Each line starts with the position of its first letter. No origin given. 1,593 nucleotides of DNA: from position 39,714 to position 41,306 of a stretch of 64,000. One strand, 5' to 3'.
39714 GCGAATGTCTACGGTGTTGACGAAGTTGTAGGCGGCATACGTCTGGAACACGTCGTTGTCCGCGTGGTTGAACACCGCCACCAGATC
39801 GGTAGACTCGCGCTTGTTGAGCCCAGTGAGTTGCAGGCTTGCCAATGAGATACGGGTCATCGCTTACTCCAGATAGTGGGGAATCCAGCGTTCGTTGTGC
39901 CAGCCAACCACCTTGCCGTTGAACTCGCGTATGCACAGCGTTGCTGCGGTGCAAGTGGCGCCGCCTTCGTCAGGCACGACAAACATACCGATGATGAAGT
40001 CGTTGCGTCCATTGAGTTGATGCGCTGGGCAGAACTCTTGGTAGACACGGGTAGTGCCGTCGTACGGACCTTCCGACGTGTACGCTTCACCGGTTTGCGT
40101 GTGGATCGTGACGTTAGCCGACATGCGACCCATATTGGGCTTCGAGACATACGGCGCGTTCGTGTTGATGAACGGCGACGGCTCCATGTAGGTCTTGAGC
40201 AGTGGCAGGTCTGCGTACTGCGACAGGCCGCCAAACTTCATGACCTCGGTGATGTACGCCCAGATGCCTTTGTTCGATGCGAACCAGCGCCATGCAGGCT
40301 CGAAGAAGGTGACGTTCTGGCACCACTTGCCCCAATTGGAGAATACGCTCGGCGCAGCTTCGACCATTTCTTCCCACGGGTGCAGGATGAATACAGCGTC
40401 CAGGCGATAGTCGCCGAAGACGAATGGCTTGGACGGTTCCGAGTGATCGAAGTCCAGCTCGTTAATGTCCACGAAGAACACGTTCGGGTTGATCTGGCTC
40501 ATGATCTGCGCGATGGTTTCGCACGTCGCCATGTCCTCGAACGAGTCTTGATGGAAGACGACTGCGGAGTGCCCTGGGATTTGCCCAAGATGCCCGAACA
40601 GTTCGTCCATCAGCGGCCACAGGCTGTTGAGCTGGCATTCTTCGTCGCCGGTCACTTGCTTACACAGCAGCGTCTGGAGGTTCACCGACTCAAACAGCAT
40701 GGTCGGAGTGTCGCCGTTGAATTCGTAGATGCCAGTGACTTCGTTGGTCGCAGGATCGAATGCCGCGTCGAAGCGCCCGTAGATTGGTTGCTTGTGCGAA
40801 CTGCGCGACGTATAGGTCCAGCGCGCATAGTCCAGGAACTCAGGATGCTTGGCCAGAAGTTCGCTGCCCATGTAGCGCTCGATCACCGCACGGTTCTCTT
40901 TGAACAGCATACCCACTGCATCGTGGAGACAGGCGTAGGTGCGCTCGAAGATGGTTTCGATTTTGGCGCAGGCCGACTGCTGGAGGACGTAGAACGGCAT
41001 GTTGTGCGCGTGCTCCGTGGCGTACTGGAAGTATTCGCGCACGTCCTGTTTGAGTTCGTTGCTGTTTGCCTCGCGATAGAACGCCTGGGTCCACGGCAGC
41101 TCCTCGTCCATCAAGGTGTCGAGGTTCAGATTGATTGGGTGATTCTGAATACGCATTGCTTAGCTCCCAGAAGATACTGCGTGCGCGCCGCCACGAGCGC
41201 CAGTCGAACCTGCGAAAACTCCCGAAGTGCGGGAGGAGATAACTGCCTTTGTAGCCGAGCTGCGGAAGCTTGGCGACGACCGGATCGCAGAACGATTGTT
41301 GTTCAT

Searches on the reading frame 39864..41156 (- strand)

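Call 24: search_protein_families(library=phrogs, proteins=[window:39864-41156:-], max_evalue=0.00001)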
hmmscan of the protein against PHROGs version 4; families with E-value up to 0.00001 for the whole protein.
window:39864-41156:- (430 aa): 1 family
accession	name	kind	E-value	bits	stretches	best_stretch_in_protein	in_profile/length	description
phrog_6215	-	moron, auxiliary metabolic gene and host takeover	1e-97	328.9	1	7-429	4-393/395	glutathionylspermidine synthase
